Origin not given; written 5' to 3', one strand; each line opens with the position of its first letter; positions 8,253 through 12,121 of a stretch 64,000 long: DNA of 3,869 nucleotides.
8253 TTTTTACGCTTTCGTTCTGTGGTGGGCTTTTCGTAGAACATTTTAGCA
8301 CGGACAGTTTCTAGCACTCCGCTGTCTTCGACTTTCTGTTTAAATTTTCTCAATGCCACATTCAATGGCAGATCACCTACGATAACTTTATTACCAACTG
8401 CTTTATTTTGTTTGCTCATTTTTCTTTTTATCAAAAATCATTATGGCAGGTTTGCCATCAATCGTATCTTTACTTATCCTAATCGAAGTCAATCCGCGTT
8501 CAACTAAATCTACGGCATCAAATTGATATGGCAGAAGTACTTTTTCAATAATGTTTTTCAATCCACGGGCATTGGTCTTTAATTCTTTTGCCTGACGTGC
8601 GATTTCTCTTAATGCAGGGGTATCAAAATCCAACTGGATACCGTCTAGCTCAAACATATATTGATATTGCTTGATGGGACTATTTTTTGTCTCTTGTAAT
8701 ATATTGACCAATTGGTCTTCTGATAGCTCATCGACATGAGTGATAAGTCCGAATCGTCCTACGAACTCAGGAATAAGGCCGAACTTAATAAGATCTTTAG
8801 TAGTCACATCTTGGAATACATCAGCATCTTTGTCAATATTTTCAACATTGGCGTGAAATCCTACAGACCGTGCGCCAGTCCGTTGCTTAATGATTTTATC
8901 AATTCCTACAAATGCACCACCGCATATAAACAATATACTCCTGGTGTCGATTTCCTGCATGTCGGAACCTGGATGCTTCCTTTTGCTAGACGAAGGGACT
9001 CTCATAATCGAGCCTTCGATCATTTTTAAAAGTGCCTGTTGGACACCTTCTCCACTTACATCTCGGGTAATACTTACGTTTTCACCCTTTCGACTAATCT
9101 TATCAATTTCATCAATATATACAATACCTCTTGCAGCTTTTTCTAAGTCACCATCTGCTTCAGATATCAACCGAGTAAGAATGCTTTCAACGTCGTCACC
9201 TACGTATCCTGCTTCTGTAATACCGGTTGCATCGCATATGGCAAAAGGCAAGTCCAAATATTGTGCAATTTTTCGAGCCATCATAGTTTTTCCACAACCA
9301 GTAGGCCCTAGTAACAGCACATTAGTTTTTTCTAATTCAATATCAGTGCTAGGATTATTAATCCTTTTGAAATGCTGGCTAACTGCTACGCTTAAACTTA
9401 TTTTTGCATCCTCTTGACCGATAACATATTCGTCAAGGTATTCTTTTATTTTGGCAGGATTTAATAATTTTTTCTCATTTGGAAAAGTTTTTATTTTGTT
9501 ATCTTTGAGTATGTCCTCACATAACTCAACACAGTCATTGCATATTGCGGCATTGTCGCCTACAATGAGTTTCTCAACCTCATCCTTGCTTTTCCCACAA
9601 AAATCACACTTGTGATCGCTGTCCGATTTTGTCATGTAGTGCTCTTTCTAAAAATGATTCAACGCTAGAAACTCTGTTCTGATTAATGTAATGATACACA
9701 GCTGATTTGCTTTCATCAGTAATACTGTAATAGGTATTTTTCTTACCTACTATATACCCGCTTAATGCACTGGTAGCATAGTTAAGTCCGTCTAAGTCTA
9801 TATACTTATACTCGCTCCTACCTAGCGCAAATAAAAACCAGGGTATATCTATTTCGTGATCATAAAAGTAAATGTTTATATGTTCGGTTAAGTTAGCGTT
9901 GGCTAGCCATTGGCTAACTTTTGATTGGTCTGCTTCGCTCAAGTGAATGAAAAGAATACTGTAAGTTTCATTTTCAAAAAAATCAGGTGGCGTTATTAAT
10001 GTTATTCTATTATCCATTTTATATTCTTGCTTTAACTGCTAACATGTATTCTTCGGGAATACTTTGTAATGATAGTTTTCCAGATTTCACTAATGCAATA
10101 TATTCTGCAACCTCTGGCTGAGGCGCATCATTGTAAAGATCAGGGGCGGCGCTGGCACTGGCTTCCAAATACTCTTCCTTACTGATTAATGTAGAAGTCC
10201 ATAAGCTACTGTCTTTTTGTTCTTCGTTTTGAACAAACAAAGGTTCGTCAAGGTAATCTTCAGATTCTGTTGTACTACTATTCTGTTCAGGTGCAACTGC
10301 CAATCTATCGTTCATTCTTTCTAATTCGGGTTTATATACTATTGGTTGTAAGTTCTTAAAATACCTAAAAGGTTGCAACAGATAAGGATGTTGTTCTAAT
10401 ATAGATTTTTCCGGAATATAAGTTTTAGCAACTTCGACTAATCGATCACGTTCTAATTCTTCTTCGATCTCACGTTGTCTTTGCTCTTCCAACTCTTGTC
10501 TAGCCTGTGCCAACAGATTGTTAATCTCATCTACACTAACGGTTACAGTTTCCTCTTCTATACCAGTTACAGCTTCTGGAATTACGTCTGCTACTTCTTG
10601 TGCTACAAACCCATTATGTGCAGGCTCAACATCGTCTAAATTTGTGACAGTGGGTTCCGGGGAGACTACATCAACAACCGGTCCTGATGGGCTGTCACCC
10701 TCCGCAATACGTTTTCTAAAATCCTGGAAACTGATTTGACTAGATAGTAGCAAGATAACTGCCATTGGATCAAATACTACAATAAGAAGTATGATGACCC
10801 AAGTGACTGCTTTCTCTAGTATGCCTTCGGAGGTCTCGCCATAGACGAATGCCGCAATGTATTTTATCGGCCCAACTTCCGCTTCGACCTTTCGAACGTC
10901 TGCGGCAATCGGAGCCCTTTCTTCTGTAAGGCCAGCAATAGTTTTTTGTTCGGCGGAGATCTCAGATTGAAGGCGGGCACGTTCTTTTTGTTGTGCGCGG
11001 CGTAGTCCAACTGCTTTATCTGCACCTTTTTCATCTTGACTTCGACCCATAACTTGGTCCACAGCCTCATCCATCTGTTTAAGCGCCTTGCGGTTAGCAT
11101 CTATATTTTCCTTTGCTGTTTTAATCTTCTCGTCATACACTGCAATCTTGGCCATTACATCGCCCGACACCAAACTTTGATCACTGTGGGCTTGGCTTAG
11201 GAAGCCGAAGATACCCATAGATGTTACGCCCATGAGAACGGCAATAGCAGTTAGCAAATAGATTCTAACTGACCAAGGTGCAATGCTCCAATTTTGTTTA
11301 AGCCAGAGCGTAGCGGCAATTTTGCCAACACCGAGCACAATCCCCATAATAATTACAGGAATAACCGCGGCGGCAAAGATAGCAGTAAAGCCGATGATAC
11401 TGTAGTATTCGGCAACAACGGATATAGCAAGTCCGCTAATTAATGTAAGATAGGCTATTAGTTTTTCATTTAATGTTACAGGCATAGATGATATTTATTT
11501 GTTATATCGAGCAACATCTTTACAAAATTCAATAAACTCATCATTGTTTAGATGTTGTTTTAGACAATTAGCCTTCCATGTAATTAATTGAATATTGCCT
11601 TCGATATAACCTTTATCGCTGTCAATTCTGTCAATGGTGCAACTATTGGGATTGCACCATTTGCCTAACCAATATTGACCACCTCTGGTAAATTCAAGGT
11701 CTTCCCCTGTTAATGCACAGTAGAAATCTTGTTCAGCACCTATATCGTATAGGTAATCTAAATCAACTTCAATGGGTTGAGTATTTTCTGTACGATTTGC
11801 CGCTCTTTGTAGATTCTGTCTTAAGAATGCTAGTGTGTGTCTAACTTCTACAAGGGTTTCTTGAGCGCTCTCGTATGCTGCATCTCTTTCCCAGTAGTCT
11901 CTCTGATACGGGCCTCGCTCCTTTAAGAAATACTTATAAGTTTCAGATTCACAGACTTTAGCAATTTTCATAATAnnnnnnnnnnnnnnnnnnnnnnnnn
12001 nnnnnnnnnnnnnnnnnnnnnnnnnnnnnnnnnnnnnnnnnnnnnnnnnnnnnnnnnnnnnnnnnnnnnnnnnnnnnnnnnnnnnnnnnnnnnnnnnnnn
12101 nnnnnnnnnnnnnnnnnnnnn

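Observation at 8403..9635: Full-length ClpX unfoldase in an early phage operon, translationally coupled to S21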

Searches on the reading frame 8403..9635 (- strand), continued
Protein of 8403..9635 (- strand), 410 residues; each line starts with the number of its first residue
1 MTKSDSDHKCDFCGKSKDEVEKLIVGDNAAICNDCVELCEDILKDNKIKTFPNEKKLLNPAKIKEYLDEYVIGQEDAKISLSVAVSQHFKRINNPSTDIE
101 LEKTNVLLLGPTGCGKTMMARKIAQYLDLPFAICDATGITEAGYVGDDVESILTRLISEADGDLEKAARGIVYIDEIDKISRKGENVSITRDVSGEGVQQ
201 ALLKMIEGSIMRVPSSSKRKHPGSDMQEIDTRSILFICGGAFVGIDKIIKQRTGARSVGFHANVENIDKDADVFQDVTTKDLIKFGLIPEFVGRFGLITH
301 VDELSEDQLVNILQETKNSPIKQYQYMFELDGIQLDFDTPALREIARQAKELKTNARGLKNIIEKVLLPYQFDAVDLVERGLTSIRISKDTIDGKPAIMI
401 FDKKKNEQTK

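Call 76: find_homologous_proteins(query=L302:5998-6582:+, max_evalue=1e-40)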
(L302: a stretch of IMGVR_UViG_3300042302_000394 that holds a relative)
Query L302:5998-6582:+ (194 aa): 7995 proteins with E <= 1e-40 among 8000 candidates; the best 120 are listed.
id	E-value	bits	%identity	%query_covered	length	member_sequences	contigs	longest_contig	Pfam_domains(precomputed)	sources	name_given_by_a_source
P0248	5.0e-121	419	96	100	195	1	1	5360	PF00574.29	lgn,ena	-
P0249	5.4e-121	419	96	100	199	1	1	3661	PF00574.29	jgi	jgi:ATP-dependent Clp protease protease subunit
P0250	1.9e-120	417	95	100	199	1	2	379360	PF00574.29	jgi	jgi:ATP-dependent Clp protease, protease subunit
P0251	2.5e-120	417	95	100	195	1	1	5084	PF00574.29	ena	-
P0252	2.5e-120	417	95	100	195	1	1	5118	PF00574.29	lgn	-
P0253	2.7e-120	417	95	100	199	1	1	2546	PF00574.29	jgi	jgi:ATP-dependent Clp protease protease subunit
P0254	2.7e-120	417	95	100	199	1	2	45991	PF00574.29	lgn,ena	-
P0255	4.8e-120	416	95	100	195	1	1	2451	PF00574.29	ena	-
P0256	4.8e-120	416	95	100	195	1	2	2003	PF00574.29,PF25145.2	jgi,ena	jgi:ATP-dependent Clp protease protease subunit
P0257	6.6e-120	415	94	100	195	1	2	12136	PF00574.29,PF25145.2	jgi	jgi:ATP-dependent Clp protease protease subunit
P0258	7.0e-120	415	95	100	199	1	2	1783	PF00574.29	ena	-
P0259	7.1e-120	415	94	100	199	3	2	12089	PF00574.29,PF25145.2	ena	-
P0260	9.2e-120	415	95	100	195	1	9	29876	PF00574.29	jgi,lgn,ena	jgi:ATP-dependent Clp protease, protease subunit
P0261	9.9e-120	415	95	100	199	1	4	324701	PF00574.29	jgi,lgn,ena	jgi:ATP-dependent Clp protease, protease subunit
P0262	1.4e-119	414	94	100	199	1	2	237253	PF00574.29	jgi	jgi:ATP-dependent Clp protease, protease subunit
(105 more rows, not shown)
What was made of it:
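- That phage ClpP clade is abundant and highly conserved (call 76).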

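Call 83: search_protein_families(library=pfam, proteins=[L175:5304-5672:+, L175:5684-5947:+, L175:6126-6665:+, L176:3082-3894:+, L176:5741-6442:+, L176:6472-6855:+, L176:7033-7602:+, L176:2470-3057:-, L011:7552-7899:+, L174:3506-3937:+], max_evalue=0.01)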
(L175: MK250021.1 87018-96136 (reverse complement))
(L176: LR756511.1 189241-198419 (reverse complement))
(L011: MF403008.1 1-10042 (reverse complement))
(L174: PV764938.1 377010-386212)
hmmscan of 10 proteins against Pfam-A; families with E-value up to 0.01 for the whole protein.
L175:5304-5672:+ (122 aa): 0 families

L175:5684-5947:+ (87 aa): 0 families

L175:6126-6665:+ (179 aa): 2 families
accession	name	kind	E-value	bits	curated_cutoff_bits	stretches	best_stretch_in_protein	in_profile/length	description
PF13624.11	SurA_N_3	-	0.00074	19.8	27.2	0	4-67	13-78/162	SurA-like N-terminal domain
PF15640.11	Tox-MPTase4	-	0.0016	18.8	25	1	19-90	49-120/132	Metallopeptidase toxin 4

L176:3082-3894:+ (270 aa): 1 family
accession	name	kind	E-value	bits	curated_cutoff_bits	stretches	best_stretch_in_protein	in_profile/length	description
PF02163.28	Peptidase_M50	-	9.8e-14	51.7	27.2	2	118-158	158-198/221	Peptidase family M50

L176:5741-6442:+ (233 aa): 2 families
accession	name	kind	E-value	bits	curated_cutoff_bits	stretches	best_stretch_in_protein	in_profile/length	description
PF00149.33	Metallophos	-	6.9e-07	30.3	21.5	1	7-201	5-190/191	Calcineurin-like phosphoesterase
PF12850.12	Metallophos_2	-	0.002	18.6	27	0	7-88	5-60/154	Calcineurin-like phosphoesterase superfamily domain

L176:6472-6855:+ (127 aa): 2 families
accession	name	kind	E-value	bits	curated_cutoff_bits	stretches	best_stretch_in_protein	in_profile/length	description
PF06094.17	GGACT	-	1.5e-15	58.3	22.8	1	4-103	1-104/120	Gamma-glutamyl cyclotransferase, AIG2-like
PF21986.1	AH_C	-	3.8e-07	30.6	27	1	4-69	3-73/123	Allophanate hydrolase C-terminal domain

L176:7033-7602:+ (189 aa): 0 families

L176:2470-3057:- (195 aa): 2 families
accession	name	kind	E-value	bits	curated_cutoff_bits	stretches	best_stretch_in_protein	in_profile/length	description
PF13669.12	Glyoxalase_4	-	1.4e-07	32.2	27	1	108-142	63-95/109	Glyoxalase/Bleomycin resistance protein/Dioxygenase superfamily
PF00903.31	Glyoxalase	-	9.1e-07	29.7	20.6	1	2-138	1-93/121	Glyoxalase/Bleomycin resistance protein/Dioxygenase superfamily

L011:7552-7899:+ (115 aa): 2 families
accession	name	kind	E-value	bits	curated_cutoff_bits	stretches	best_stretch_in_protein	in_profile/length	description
PF18166.6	pP_pnuc_2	-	0.0017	19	25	1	11-99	4-91/122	Predicted pPIWI-associating nuclease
PF08302.16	tRNA_lig_CPD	-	0.004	17.1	23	1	53-99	174-220/250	Fungal tRNA ligase phosphodiesterase domain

L174:3506-3937:+ (143 aa): 0 families

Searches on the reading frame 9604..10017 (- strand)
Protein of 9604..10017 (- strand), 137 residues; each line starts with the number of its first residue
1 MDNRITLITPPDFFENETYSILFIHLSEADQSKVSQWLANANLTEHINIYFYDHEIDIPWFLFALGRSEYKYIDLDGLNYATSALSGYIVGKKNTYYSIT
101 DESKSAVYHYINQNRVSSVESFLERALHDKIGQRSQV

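Call 3: search_protein_families(library=pfam, proteins=[window:9604-10017:-], max_evalue=0.01)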
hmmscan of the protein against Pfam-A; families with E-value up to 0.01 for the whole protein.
window:9604-10017:- (137 aa): 0 families

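Call 44: search_protein_families(library=phrogs, proteins=[window:9604-10017:-], max_evalue=0.01)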
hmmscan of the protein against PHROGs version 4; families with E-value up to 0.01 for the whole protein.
window:9604-10017:- (137 aa): 0 families
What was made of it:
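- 9604..10017 (-): ORF137: unknown protein that overlaps the clpX start by 32 nt and sits directly upstream of clpX in 80/80 relatives. It has a flavodoxin-like, nucleoside-2-deoxyribosyltransferase-like fold. No Pfam or PHROG hit (calls 3, 44).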

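Call 48: find_homologous_proteins(query=window:9604-10017:-, max_evalue=0.001)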
Query window:9604-10017:- (137 aa): 220 proteins with E <= 0.001 among 228 candidates; the best 120 are listed.
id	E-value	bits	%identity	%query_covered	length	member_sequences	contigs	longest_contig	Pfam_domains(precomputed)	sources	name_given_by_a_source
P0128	4.6e-85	300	99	100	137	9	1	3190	-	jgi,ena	jgi:hypothetical protein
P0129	1.3e-69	250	80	100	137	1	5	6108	-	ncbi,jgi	jgi:hypothetical protein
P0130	3.6e-69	249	80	100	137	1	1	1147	-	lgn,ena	-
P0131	5.9e-69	248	80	100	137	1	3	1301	-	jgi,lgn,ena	jgi:hypothetical protein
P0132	1.7e-68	247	79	100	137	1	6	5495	-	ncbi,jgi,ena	jgi:hypothetical protein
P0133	1.9e-68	247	79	100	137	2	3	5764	-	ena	-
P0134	2.3e-68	246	78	100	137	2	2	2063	-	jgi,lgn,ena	jgi:hypothetical protein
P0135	7.1e-68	245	80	96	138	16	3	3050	-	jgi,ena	jgi:hypothetical protein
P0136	2.0e-66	240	79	97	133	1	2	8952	-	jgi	-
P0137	2.5e-66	240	74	100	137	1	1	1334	-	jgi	-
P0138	3.4e-66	239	79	97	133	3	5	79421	-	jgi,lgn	-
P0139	5.9e-66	238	77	97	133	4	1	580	-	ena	-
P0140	7.6e-66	238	77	100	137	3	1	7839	-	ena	-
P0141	4.0e-65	236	77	97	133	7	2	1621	-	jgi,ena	jgi:hypothetical protein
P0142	1.1e-63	231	72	100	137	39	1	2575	-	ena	-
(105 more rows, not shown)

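Call 54: predict_structure(alignment_id=A1)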
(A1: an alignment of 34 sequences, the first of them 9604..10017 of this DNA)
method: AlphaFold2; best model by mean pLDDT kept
length: 137 residues; sequences in the alignment: 34
mean_pLDDT: 87.5   pTM: 0.83
mean pLDDT of the five models: 87.5, 85.6, 83.3, 82.1, 80.6
residues with pLDDT >= 90: 91; 70-90: 33; 50-70: 9; < 50: 4
segments of 3 or more residues with pLDDT < 50: 135-137
pLDDT, mean of each block of 10 residues (from residue 1): 74 77 93 91 88 83 92 94 94 96 93 94 90 56
secondary structure, 60 per line:
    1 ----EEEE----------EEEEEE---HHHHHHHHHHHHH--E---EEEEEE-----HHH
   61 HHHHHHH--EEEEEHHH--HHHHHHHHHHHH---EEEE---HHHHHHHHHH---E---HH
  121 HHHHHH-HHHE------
elements in order: E5-8 E19-24 H28-40 E47-52 H58-67 E70-74 H80-91 E95-98 H102-111 H119-126

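Call 93: fold_search(model_id=the predicted structure, library=viral)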
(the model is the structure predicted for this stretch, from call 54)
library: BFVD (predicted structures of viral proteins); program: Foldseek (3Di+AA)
matches with E <= 10: 574; with E <= 0.001: 4
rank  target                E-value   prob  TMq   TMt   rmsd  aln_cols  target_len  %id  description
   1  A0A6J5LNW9            1.4e-05  1.00  0.67  0.77   2.8       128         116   19  Uncharacterized protein [uncultured Caudovirales phage]
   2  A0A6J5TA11            2.7e-05  1.00  0.70  0.69   3.7       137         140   12  Nucleoside 2-deoxyribosyltransferase like [uncultured Caudovirales phage]
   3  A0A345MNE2            2.9e-04  1.00  0.64  0.37   3.9       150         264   14  (no name in the UniProt tables at hand)
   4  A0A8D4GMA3            6.8e-04  1.00  0.45  0.25   6.6        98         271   13  (no name in the UniProt tables at hand)
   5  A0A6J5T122            2.2e-03  1.00  0.55  0.65   3.1        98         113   17  Uncharacterized protein [uncultured Caudovirales phage]
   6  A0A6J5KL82            1.4e-02  0.99  0.56  0.51   4.7       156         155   11  Nucleoside 2-deoxyribosyltransferase like [uncultured Caudovirales phage]
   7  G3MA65                3.0e-02  0.96  0.44  0.15   7.1       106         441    8  Gp324 [Bacillus phage G]
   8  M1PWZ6                3.0e-02  0.60  0.37  0.31  10.7       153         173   11  GTB-type domain-containing protein [Moumouvirus goulette]
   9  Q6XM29                3.8e-02  0.97  0.55  0.31   4.5       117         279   10  FirrV-1-B7 [Feldmannia irregularis virus a]
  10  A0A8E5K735            5.3e-02  0.91  0.45  0.15   6.0       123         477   13  (no name in the UniProt tables at hand)
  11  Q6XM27                6.0e-02  0.85  0.51  0.19   8.1       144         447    8  FirrV-1-B9 [Feldmannia irregularis virus a]
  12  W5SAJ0                7.3e-02  0.72  0.45  0.36   8.4       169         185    9  Rab-like GTPase [Pithovirus sibericum]
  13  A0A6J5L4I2            7.8e-02  0.95  0.36  0.60   6.9        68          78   20  Uncharacterized protein [uncultured Caudovirales phage]
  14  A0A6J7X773            9.5e-02  0.77  0.49  0.28   4.9       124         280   16  Uncharacterized protein [uncultured Caudovirales phage]
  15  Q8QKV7                9.5e-02  0.57  0.43  0.10   9.0       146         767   12  histidine kinase [Ectocarpus siliculosus virus 1 (isolate New Zealand/Kaikoura/1988)]
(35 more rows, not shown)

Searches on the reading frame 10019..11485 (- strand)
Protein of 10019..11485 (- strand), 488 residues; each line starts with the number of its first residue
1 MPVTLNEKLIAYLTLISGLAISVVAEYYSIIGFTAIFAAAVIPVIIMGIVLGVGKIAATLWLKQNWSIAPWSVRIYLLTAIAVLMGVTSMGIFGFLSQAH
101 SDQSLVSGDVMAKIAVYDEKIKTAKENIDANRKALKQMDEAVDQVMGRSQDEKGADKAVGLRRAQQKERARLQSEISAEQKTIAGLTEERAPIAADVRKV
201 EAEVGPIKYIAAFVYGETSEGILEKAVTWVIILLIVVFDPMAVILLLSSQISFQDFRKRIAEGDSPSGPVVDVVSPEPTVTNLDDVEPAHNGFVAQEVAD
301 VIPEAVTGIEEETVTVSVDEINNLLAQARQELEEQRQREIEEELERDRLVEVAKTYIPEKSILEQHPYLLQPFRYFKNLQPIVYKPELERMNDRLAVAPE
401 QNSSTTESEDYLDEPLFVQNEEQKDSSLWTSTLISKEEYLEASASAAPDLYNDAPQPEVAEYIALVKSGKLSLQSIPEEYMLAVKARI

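Call 3: search_protein_families(library=pfam, proteins=[window:10019-11485:-], max_evalue=0.01)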
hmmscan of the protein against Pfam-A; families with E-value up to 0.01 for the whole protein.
window:10019-11485:- (488 aa): 1 family
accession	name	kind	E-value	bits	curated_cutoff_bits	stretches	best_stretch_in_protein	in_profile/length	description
PF14362.11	DUF4407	-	3.5e-05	23.7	31.3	1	111-250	140-285/297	Domain of unknown function (DUF4407)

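Call 44: search_protein_families(library=phrogs, proteins=[window:10019-11485:-], max_evalue=0.01)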
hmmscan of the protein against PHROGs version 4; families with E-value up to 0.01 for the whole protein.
window:10019-11485:- (488 aa): 10 families
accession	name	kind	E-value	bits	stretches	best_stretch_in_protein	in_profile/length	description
phrog_1699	-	tail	5e-05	23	1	290-345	935-992/1000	long tail fiber protein distal subunit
phrog_11011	-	tail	7.7e-05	21.7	1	283-345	1213-1278/1291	long tail fiber protein distal subunit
phrog_5667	-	tail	9.6e-05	22.2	1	287-342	729-784/786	long tail fiber protein distal subunit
phrog_5668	-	tail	0.0004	19.2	1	287-344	1498-1558/1567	tail fiber protein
phrog_21722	-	tail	0.00088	18.9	1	288-346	514-570/576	long tail fiber protein distal subunit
phrog_14572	-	tail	0.0018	18.4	1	289-342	407-472/484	tail fiber protein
phrog_18186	-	tail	0.0061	16.3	1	291-335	523-566/582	baseplate wedge subunit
phrog_25788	-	tail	0.0064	16.2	0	286-335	546-595/603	tail fiber protein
phrog_2321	-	DNA, RNA and nucleotide metabolism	0.0073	17.2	1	120-222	7-109/186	Ref-like RecA filament endonuclease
phrog_12321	-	tail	0.0087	15.3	0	284-344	619-683/695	tail fiber protein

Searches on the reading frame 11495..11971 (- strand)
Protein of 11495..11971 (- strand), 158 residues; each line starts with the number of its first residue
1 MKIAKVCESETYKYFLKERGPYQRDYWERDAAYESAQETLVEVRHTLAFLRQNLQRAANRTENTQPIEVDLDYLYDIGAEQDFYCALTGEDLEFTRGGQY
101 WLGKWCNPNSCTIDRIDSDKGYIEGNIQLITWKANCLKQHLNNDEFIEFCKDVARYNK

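Call 3: search_protein_families(library=pfam, proteins=[window:11495-11971:-], max_evalue=0.01)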
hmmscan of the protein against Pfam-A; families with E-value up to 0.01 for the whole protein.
window:11495-11971:- (158 aa): 0 families

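Call 44: search_protein_families(library=phrogs, proteins=[window:11495-11971:-], max_evalue=0.01)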
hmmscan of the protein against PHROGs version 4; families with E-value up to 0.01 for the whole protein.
window:11495-11971:- (158 aa): 6 families
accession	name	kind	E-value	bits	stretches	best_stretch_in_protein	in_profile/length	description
phrog_1035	-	DNA, RNA and nucleotide metabolism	8e-19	69.5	1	22-156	99-228/271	endonuclease VII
phrog_3322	-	DNA, RNA and nucleotide metabolism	1.4e-17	65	1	50-154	52-149/162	endonuclease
phrog_3118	-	DNA, RNA and nucleotide metabolism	2.9e-09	37.8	1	83-142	49-100/287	HNH endonuclease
phrog_1400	-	moron, auxiliary metabolic gene and host takeover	1.2e-06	29.6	1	69-153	29-101/251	Srd anti-sigma factor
phrog_3377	-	DNA, RNA and nucleotide metabolism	9e-05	23.4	1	110-140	65-95/196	HNH endonuclease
phrog_374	-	DNA, RNA and nucleotide metabolism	0.001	18.9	1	101-143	315-356/617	HNH endonuclease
